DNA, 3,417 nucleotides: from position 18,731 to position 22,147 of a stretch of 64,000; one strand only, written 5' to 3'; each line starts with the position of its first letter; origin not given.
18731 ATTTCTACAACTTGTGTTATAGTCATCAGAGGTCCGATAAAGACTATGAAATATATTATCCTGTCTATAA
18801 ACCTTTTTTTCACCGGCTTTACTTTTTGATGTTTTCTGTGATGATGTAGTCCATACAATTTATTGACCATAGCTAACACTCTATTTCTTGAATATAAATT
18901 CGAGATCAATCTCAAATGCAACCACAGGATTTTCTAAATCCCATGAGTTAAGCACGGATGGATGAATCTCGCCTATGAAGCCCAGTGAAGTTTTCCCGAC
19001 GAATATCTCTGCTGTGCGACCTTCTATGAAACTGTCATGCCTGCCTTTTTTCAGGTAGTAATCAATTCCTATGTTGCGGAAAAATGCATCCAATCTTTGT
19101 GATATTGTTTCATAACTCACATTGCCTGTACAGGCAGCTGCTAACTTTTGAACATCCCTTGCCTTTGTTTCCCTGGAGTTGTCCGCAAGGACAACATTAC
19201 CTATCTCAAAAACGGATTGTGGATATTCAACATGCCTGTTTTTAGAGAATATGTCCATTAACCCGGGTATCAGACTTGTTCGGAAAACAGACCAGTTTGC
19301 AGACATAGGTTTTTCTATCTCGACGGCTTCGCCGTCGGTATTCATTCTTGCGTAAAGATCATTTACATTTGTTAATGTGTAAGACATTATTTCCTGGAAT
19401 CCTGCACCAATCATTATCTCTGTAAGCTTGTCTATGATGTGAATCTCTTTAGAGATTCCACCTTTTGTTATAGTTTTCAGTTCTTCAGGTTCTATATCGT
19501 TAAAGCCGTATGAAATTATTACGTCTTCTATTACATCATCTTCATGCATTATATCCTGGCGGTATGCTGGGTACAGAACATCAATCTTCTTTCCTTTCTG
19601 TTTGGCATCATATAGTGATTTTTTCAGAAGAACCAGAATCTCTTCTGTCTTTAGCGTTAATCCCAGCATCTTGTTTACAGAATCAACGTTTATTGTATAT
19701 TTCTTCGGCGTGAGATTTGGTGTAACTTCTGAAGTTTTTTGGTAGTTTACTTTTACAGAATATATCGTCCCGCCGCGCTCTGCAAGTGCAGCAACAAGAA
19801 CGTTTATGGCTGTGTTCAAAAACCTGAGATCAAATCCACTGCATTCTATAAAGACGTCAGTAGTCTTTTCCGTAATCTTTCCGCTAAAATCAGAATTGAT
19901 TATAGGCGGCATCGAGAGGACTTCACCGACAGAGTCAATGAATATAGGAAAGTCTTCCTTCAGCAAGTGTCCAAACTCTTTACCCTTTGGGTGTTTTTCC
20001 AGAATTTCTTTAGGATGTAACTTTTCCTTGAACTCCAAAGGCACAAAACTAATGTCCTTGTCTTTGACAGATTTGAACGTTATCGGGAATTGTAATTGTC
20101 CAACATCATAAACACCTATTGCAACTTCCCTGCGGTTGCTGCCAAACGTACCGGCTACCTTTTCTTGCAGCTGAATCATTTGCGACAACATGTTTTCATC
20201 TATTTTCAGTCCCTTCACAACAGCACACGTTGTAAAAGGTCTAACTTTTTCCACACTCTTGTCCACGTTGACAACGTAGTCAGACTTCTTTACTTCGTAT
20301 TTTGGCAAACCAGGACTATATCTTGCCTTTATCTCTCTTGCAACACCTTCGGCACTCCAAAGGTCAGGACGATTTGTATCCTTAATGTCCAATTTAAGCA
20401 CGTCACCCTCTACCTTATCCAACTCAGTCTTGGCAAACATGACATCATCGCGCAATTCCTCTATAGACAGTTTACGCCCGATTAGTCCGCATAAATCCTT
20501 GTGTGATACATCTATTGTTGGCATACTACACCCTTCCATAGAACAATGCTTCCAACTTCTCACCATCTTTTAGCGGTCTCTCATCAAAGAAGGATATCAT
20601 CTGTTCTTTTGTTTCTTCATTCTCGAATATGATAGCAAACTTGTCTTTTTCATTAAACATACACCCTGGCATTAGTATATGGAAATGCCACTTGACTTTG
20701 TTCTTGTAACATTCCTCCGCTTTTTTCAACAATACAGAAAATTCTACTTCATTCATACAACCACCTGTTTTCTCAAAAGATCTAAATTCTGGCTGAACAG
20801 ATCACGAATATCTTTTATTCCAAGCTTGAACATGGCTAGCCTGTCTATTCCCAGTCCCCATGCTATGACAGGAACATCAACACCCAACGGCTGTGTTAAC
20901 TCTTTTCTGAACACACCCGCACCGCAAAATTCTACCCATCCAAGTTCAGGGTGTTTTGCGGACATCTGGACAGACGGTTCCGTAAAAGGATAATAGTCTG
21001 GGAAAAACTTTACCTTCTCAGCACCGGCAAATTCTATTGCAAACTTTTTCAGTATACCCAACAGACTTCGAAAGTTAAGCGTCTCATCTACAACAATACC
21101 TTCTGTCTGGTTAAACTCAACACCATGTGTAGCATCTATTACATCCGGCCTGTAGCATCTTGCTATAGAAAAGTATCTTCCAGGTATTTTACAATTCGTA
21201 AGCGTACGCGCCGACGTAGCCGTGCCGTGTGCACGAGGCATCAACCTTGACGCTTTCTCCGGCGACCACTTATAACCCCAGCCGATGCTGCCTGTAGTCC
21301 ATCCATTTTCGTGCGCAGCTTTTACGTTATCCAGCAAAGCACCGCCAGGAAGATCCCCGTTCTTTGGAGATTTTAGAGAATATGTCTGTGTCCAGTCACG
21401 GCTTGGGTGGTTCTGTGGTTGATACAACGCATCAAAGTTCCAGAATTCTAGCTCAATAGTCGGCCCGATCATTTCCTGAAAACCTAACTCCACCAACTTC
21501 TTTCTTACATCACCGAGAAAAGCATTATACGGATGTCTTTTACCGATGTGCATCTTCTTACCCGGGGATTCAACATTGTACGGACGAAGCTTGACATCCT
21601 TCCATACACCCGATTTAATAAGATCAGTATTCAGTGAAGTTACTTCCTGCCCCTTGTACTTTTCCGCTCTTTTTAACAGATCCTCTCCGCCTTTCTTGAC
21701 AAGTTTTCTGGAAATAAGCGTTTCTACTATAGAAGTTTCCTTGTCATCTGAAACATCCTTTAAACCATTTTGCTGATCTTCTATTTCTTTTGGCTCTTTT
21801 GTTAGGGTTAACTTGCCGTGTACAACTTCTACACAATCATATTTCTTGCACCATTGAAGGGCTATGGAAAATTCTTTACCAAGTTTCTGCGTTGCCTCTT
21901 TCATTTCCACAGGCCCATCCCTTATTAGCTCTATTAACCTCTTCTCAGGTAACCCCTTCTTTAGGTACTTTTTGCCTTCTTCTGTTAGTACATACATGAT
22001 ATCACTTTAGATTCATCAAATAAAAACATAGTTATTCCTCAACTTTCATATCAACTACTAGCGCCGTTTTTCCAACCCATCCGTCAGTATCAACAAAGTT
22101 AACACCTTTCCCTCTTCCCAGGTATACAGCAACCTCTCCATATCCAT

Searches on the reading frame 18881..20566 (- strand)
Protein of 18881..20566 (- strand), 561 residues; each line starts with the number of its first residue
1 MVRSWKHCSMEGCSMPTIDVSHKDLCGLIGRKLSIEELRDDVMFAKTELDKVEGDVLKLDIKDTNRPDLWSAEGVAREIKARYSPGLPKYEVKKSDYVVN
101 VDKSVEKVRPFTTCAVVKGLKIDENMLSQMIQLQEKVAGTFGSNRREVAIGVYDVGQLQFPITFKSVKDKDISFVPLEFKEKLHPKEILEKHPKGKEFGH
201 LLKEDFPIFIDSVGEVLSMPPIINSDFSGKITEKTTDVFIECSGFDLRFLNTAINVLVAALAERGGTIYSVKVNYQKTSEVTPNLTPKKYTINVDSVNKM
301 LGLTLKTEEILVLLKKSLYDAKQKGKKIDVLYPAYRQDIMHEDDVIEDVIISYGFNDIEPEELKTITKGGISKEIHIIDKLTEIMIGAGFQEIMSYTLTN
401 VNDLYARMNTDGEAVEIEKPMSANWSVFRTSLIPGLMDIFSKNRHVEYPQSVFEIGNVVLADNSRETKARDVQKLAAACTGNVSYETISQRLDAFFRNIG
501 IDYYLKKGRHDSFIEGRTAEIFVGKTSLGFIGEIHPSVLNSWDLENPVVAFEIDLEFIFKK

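Call 93: search_protein_families(library=pfam, proteins=[window:18881-20566:-], max_evalue=0.0001)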
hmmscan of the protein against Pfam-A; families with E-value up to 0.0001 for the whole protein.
window:18881-20566:- (561 aa): 3 families
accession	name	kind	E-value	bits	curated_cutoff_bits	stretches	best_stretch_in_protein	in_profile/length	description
PF17759.6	tRNA_synthFbeta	-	3.2e-47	161.2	22.4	1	366-555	10-214/214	Phenylalanyl tRNA synthetase beta chain CLM domain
PF03484.21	B5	-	7.2e-17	61.8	28.6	1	291-355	2-67/67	tRNA synthetase B5 domain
PF03483.22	B3_4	-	6.5e-06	26.3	29.3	1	148-247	51-129/174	B3/4 domain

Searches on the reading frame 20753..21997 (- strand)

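Call 93: search_protein_families(library=pfam, proteins=[window:20753-21997:-], max_evalue=0.0001)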
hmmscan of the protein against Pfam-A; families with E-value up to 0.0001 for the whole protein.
window:20753-21997:- (414 aa): 2 families
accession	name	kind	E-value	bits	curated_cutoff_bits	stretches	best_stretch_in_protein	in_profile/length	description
PF01409.25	tRNA-synt_2d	-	1e-80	271.2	19.8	1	140-410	2-245/246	tRNA synthetases class II core domain (F)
PF00152.25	tRNA-synt_2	-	1.8e-05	24.4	25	0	274-299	93-118/308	tRNA synthetases class II (D, K and N)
